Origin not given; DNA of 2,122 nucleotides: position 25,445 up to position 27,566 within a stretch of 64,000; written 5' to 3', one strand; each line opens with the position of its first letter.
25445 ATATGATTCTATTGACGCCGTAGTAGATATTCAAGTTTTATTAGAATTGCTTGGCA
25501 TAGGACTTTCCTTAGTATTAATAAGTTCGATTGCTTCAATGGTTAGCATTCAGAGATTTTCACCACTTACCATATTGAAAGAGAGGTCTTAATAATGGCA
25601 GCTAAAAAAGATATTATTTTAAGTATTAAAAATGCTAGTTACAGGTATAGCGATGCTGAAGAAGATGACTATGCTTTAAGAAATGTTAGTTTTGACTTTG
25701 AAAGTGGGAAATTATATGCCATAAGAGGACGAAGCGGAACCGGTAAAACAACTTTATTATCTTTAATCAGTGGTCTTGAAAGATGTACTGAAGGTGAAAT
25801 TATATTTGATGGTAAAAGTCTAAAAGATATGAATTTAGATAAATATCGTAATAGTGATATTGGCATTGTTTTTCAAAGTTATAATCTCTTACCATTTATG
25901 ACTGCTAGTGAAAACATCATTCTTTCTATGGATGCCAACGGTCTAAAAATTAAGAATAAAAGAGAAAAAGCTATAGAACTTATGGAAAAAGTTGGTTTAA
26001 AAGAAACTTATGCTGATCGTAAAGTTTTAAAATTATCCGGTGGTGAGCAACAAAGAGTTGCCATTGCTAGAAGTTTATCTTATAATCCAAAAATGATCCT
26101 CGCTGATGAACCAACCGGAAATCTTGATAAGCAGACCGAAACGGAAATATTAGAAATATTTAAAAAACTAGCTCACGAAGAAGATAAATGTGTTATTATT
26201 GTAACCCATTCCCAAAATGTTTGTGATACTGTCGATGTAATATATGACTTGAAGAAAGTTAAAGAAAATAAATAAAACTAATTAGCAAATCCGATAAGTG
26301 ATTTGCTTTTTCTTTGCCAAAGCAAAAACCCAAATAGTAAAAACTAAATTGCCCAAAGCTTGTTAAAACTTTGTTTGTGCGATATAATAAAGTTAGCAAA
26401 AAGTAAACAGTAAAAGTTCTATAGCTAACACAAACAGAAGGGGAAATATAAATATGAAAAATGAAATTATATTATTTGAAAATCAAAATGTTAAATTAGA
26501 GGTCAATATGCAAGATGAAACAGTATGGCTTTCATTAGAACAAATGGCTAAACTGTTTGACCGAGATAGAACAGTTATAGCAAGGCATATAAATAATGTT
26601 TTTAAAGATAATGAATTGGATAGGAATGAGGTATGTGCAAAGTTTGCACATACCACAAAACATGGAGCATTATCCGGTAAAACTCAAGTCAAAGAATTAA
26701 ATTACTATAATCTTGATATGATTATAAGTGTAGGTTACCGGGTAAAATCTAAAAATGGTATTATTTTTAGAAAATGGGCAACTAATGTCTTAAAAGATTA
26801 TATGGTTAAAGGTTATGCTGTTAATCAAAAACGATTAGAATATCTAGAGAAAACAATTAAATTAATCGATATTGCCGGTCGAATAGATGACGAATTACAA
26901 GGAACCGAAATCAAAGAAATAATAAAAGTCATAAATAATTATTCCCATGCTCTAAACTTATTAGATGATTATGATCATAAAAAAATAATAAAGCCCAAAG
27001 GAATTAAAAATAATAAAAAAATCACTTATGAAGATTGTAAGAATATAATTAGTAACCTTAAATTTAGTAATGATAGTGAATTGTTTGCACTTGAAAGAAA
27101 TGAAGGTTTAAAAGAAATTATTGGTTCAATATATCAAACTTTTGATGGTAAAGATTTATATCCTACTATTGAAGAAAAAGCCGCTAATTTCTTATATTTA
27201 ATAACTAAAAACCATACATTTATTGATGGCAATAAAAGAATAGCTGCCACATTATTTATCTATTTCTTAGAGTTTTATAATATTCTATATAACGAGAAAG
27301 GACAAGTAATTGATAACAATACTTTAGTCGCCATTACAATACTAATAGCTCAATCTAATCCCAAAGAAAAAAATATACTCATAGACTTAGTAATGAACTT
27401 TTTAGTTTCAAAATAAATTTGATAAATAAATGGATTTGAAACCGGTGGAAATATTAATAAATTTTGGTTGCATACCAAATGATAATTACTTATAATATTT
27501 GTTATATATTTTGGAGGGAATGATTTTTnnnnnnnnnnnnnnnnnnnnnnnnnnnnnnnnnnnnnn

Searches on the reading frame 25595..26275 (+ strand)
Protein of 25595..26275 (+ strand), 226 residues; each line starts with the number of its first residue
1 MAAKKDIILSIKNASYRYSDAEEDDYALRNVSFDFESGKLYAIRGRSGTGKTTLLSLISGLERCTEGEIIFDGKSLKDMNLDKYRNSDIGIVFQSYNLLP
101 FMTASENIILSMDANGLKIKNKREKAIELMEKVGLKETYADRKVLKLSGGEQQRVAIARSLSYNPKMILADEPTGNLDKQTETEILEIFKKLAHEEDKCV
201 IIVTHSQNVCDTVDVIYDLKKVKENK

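Call 12: search_protein_families(library=pfam, proteins=[window:25595-26275:+], max_evalue=0.01)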
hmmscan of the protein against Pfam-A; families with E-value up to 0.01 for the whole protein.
window:25595-26275:+ (226 aa): 4 families
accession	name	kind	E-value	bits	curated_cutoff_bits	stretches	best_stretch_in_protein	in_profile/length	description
PF00005.33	ABC_tran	-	5.8e-37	127.8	25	1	28-174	1-136/137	ABC transporter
PF02463.25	SMC_N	-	1.2e-05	25.3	40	1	124-224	121-216/220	RecF/RecN/SMC N terminal domain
PF13304.12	AAA_21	-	2e-05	25.3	27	0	153-211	244-304/304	AAA domain, putative AbiEii toxin, Type IV TA system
PF13476.12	AAA_23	-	0.0029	18.7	27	0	29-59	11-40/201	AAA domain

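Call 13: search_protein_families(library=ncbifam, proteins=[window:25595-26275:+], max_evalue=0.01)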
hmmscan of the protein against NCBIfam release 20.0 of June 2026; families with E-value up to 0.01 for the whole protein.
window:25595-26275:+ (226 aa): 193 families (the best 25 are shown)
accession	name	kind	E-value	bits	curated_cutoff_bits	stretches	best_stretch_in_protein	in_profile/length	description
TIGR03608.1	L_ocin_972_ABC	subfamily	5.2e-56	189.4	254.85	1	24-217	10-204/206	putative bacteriocin export ABC transporter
TIGR02211.1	LolD_lipo_ex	equivalog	1.2e-54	185.1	307.75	1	8-221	1-216/221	lipoprotein-releasing ABC transporter ATP-binding protein LolD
TIGR02673.1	FtsE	equivalog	6.8e-52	176.2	264.85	1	10-213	3-203/214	cell division ATP-binding protein FtsE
TIGR02982.1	heterocyst_DevA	subfamily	1e-51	175.6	295.8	1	9-219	2-214/220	ABC exporter ATP-binding subunit, DevA family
NF008639.0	PRK11629.1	equivalog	5.1e-49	166.8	360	1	6-213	4-213/234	lipoprotein-releasing ABC transporter ATP-binding protein LolD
TIGR04521.1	ECF_ATPase_2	equivalog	1.1e-45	155.9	330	1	10-220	2-219/279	energy-coupling factor transporter ATPase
TIGR02315.1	ABC_phnC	equivalog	3.8e-45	154.2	266.1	1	9-208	2-207/243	phosphonate ABC transporter ATP-binding protein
TIGR01186.1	proV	subfamily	9.2e-43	146.7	326.6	1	26-206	7-189/363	betaine/proline/choline family ABC transporter ATP-binding protein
NF007027.0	PRK09493.1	equivalog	1.9e-42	145.3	379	1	26-213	15-202/240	glutamine ABC transporter ATP-binding protein GlnQ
NF007826.0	PRK10535.1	equivalog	2.2e-42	145.2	966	1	8-220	4-217/648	macrolide ABC transporter ATP-binding protein/permease MacB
NF007879.0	PRK10584.1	equivalog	4.3e-42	144.4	336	1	8-214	6-214/228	putative ABC transporter ATP-binding protein YbbA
NF038007.1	ABC_ATP_DarD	equivalog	6e-42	143.6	375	1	9-220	2-214/218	darobactin export ABC transporter ATP-binding protein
TIGR03265.1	PhnT2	equivalog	2.3e-41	142.2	457.7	1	10-208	6-196/353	putative 2-aminoethylphosphonate ABC transporter ATP-binding protein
NF040933.2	ABC_arch_GlcV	equivalog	7.6e-41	140.2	450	1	11-208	5-203/357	glucose ABC transporter ATP-binding protein GlcV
TIGR00968.1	3a0106s01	subfamily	9.8e-41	139.8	342.75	1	11-209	3-193/237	sulfate ABC transporter ATP-binding protein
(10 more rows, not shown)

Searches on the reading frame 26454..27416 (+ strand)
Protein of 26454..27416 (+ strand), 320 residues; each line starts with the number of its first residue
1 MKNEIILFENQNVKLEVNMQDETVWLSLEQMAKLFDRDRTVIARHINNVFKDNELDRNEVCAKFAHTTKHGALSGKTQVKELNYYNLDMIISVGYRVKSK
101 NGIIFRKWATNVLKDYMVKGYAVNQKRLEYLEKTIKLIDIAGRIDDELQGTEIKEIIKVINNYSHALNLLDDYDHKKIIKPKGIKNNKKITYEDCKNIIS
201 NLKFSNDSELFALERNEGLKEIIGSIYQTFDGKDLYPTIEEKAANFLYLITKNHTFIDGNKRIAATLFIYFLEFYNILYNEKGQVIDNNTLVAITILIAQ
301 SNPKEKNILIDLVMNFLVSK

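Call 12: search_protein_families(library=pfam, proteins=[window:26454-27416:+], max_evalue=0.01)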
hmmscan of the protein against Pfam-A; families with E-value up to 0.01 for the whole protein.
window:26454-27416:+ (320 aa): 3 families
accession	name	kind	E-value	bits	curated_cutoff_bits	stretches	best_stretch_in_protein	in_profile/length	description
PF13310.11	Virulence_RhuM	-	8e-23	81.5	33.7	1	60-130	2-69/252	Virulence protein RhuM family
PF02661.23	Fic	-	5.9e-11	43.5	24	1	215-272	27-93/93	Fic/DOC family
PF18198.7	AAA_lid_11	-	0.006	17.2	31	0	109-216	40-139/140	Dynein heavy chain AAA lid domain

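Call 13: search_protein_families(library=ncbifam, proteins=[window:26454-27416:+], max_evalue=0.01)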
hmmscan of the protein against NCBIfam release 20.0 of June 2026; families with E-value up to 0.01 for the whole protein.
window:26454-27416:+ (320 aa): 2 families
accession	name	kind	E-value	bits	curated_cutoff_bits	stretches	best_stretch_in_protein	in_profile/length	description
TIGR01550.1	DOC_P1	subfamily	3.1e-07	30.6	38.65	1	223-280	33-92/122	type II toxin-antitoxin system death-on-curing family toxin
NF010660.0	PRK14058.1-2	equivalog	0.0017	18.2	241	1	95-186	52-143/249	[LysW]-aminoadipate/[LysW]-glutamate kinase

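Call 44: find_related_loci(query=window:26454-27416:+, collection=viral_contigs, flank=1500)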
Query window:26454-27416:+ (320 aa) in viral_contigs; peptide patterns used: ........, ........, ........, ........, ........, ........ (x = any residue, [..] = any of these).
31 stretches matched a pattern; 9 encode a relative of the query (tblastn E <= 1e-3); 9 distinct loci.
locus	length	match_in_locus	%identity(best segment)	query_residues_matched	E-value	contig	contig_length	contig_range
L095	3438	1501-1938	51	3-146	2e-45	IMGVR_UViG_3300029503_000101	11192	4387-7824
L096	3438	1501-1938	51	3-146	2e-45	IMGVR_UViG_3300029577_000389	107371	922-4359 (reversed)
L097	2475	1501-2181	38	2-247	7e-43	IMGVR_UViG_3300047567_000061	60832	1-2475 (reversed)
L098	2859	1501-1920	52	3-146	3e-42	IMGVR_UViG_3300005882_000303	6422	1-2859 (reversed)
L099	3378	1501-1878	54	2-131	9e-41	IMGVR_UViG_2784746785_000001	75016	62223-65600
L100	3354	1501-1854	56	3-124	1e-40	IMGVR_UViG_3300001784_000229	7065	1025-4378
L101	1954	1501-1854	56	3-124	1e-40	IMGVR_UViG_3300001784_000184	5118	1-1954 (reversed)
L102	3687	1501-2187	36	3-247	3e-38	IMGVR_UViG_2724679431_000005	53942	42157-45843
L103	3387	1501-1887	43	4-132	6e-30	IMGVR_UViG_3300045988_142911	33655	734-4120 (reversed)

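Call 49: find_homologous_proteins(query=window:26454-27416:+, max_evalue=1e-20)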
Query window:26454-27416:+ (320 aa): 8000 proteins with E <= 1e-20 among 8000 candidates; the best 120 are listed.
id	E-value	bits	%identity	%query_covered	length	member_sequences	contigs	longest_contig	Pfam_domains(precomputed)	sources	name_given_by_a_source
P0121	1.2e-203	693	100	100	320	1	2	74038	PF13310.12,PF02661.24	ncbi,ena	-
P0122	1.6e-203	693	100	100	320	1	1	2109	PF13310.12,PF02661.24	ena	-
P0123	7.3e-185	631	89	100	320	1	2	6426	PF13310.12,PF02661.24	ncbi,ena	-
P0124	7.1e-183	625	89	100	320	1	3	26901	PF13310.12,PF02661.24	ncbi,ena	-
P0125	7.7e-181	618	89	99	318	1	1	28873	PF13310.12,PF02661.24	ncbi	-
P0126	1.6e-179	614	87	99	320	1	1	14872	PF13310.12,PF02661.24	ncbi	-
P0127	6.7e-179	612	87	100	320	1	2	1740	PF13310.12,PF02661.24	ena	-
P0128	2.5e-178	610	86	99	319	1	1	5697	PF13310.12,PF02661.24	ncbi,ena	-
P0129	2.8e-178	610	87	100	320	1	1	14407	PF13310.12,PF02661.24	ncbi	-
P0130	1.3e-177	607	87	100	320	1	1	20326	PF13310.12,PF02661.24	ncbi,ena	-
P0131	5.9e-177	605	86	99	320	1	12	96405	PF13310.12,PF02661.24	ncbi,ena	-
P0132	7.2e-177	605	86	100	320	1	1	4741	PF13310.12,PF02661.24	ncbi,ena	-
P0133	1.5e-176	604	86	99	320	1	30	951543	PF13310.12,PF02661.24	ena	-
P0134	1.5e-176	604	86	99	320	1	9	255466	PF13310.12,PF02661.24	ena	-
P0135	2.2e-176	603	86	99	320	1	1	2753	PF13310.12,PF02661.24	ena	-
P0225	2.3e-173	593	85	100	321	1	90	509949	PF13310.12,PF02661.24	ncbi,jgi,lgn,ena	-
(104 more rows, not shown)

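Call 50: find_encoding_contigs(protein=P0121, flank=10000, max_places=2)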
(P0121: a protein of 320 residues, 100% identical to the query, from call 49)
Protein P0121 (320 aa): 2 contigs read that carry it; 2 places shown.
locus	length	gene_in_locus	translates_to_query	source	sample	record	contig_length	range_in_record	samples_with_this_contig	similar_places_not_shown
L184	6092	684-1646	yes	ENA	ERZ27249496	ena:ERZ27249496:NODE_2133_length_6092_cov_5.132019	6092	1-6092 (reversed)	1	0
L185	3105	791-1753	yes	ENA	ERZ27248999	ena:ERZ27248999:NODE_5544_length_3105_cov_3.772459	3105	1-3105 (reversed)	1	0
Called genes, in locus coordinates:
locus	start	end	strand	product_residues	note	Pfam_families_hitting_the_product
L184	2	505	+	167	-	?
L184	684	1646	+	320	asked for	PF13310:Virulence_RhuM, PF02661:Fic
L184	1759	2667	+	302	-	-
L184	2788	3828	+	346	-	PF13310:Virulence_RhuM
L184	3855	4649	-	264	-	PF00528:BPD_transp_1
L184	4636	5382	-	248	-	PF00005:ABC_tran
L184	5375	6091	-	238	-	?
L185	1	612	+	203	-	?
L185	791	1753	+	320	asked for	PF13310:Virulence_RhuM, PF02661:Fic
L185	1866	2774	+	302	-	-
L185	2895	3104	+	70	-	?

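Call 51: find_encoding_contigs(protein=P0124, flank=2500, max_places=4)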
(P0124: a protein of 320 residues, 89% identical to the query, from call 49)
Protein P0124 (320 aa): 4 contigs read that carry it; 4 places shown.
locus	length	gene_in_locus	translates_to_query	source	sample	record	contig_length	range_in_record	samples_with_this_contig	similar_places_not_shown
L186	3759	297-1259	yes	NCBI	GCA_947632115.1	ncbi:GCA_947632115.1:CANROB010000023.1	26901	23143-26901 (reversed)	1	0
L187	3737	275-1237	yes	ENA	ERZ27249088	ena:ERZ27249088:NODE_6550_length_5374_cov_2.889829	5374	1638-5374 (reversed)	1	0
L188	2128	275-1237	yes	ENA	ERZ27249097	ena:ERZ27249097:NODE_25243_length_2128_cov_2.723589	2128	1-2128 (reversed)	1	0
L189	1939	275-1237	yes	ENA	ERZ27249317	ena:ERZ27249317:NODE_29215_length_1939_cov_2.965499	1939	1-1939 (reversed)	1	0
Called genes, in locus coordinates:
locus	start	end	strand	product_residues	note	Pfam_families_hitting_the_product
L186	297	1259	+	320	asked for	PF13310:Virulence_RhuM, PF02661:Fic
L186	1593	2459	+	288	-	PF02498:Bro-N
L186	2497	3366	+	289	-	PF02498:Bro-N (weak)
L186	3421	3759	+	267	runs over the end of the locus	PF01928:CYTH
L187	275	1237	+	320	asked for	PF13310:Virulence_RhuM, PF02661:Fic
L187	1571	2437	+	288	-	PF02498:Bro-N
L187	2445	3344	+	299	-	PF02498:Bro-N (weak)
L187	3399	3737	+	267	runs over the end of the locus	PF01928:CYTH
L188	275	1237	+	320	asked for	PF13310:Virulence_RhuM, PF02661:Fic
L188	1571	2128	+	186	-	?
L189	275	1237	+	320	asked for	PF13310:Virulence_RhuM, PF02661:Fic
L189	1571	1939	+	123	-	?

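Call 52: find_encoding_contigs(protein=P0133, flank=2500, max_places=6)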
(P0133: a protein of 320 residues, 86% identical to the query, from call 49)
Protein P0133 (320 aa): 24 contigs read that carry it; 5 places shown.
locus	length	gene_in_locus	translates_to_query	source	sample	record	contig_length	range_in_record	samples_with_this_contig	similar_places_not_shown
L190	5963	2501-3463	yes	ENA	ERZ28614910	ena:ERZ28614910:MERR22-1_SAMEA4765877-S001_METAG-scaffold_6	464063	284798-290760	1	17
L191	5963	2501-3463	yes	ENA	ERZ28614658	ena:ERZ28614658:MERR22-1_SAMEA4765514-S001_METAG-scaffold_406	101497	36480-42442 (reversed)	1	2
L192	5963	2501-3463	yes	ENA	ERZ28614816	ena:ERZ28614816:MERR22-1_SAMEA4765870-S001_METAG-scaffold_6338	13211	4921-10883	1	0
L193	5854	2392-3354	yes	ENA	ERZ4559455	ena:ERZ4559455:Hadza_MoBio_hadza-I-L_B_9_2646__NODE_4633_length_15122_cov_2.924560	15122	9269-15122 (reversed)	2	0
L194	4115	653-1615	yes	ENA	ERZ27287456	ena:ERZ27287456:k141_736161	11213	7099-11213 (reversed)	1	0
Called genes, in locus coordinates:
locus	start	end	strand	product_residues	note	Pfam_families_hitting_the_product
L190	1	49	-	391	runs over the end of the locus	-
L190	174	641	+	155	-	PF12844:HTH_19, PF13443:HTH_26 (faint), PF13560:HTH_31 (faint), PF01381:HTH_3, PF07022:Phage_CI_repr (faint), PF12844:HTH_19, PF01381:HTH_3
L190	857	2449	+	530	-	PF00239:Resolvase, PF14287:DUF4368 (faint), PF07508:Recombinase, PF13408:Zn_ribbon_recom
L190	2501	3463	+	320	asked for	PF13310:Virulence_RhuM, PF02661:Fic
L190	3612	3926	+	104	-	-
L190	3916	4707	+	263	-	PF00528:BPD_transp_1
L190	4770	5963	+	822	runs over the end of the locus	-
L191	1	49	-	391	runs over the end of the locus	-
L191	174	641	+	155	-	PF12844:HTH_19, PF13560:HTH_31 (faint), PF01381:HTH_3, PF12844:HTH_19, PF01381:HTH_3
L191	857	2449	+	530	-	PF00239:Resolvase, PF07508:Recombinase, PF13408:Zn_ribbon_recom, PF14287:DUF4368 (weak)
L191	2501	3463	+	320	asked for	PF13310:Virulence_RhuM, PF02661:Fic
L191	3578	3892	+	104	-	-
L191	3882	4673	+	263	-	PF00528:BPD_transp_1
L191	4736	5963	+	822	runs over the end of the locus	-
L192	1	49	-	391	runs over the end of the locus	-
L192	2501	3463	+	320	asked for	PF13310:Virulence_RhuM, PF02661:Fic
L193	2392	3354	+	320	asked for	PF13310:Virulence_RhuM, PF02661:Fic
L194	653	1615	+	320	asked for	PF13310:Virulence_RhuM, PF02661:Fic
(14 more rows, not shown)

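Call 75: find_encoding_contigs(protein=P0225, flank=1500, max_places=10)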
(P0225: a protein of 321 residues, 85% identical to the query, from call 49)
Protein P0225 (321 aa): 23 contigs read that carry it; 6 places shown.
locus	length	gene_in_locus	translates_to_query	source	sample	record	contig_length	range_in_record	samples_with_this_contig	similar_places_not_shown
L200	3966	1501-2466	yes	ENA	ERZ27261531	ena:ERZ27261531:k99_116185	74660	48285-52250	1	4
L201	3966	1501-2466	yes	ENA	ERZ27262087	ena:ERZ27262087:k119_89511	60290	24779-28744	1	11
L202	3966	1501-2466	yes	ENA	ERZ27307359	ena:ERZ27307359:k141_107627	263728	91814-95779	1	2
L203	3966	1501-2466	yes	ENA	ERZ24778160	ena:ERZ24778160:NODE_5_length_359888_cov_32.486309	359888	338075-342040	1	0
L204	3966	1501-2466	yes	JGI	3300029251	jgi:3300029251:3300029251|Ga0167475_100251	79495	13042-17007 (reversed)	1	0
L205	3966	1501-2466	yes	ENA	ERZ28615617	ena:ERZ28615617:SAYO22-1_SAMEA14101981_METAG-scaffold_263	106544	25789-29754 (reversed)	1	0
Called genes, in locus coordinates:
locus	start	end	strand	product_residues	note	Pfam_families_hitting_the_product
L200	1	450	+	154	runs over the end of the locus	PF07963:N_methyl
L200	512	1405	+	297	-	PF01261:AP_endonuc_2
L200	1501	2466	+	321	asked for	PF13310:Virulence_RhuM, PF02661:Fic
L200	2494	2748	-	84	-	-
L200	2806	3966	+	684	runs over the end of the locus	PF03717:PBP_dimer, PF00905:Transpeptidase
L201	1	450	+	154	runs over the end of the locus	PF07963:N_methyl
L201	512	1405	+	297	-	PF01261:AP_endonuc_2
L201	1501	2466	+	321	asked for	PF13310:Virulence_RhuM, PF02661:Fic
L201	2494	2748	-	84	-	-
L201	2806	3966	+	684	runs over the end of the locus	PF03717:PBP_dimer, PF00905:Transpeptidase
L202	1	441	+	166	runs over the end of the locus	PF07963:N_methyl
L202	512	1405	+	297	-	PF01261:AP_endonuc_2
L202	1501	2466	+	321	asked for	PF13310:Virulence_RhuM, PF02661:Fic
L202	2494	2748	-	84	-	-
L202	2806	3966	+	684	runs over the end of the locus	PF03717:PBP_dimer, PF00905:Transpeptidase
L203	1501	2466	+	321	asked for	PF13310:Virulence_RhuM, PF02661:Fic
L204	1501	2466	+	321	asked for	PF13310:Virulence_RhuM, PF02661:Fic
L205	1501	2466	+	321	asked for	PF13310:Virulence_RhuM, PF02661:Fic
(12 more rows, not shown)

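Call 76: find_encoding_contigs(protein=P0126, flank=1500, max_places=5)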
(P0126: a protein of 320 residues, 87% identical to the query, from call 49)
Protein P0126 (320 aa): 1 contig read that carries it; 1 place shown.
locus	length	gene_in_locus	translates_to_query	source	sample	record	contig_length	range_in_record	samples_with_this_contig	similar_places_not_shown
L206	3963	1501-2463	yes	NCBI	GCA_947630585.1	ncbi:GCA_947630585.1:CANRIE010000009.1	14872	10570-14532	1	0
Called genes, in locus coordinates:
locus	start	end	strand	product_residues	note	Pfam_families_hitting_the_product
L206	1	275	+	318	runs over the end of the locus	PF00248:Aldo_ket_red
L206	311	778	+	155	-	PF12641:Flavodoxin_3 (faint), PF12682:Flavodoxin_4, PF12724:Flavodoxin_5 (faint)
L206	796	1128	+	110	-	PF02627:CMD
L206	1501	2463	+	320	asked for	PF13310:Virulence_RhuM, PF02661:Fic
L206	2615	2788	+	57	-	-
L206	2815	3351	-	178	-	PF14278:TetR_C_8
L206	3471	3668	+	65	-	-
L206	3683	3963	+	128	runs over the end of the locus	-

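Call 84: search_protein_families(library=padloc, proteins=[window:26454-27416:+], max_evalue=0.001)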
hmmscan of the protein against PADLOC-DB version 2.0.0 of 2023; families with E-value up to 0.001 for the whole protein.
window:26454-27416:+ (320 aa): 38 families (the best 25 are shown)
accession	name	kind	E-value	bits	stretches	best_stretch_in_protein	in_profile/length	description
PDLC04965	PDC-S23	-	1.1e-121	404.2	1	1-318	1-324/327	-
PDLC04963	PDC-S23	-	9.2e-118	391.2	1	3-318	2-308/312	-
PDLC04964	PDC-S23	-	3.1e-102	340.1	1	2-319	2-329/331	-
PDLC04854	PDC-S05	-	4.6e-65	217.2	1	1-204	1-207/212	-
PDLC04848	PDC-S05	-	3.9e-52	175.6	2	1-204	1-205/291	-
PDLC04858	PDC-S05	-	5.3e-52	173.2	1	2-133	2-131/138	-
PDLC04879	PDC-S05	-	1.3e-50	170.5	1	2-137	4-135/285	-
PDLC04872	PDC-S05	-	1.1e-49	166.1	1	3-136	5-137/152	-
PDLC04843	PDC-S05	-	4.1e-47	159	1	2-176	5-170/330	-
PDLC04853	PDC-S05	-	8.3e-47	158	1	2-136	5-138/336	-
PDLC04870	PDC-S05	-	1.6e-46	156.4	1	3-130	9-132/214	-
PDLC04874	PDC-S05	-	2.1e-46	155.5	1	3-129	6-126/165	-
PDLC04851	PDC-S05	-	1.7e-44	150.3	1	3-132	10-138/342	-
PDLC04876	PDC-S05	-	3e-43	145.6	1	2-134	7-138/174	-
PDLC04852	PDC-S05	-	1e-42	144.3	1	2-133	10-140/346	-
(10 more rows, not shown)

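Call 85: search_protein_families(library=phrogs, proteins=[window:26454-27416:+], max_evalue=0.001)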
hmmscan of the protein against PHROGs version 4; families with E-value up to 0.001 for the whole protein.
window:26454-27416:+ (320 aa): 3 families
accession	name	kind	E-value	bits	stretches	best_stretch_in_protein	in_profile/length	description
phrog_577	-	moron, auxiliary metabolic gene and host takeover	9.1e-15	55.7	1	216-306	30-114/128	Doc-like toxin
phrog_26655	-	unknown function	7.9e-08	33.5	1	205-302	95-188/216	-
phrog_18015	-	unknown function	1.5e-05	25.6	1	217-274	34-91/244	-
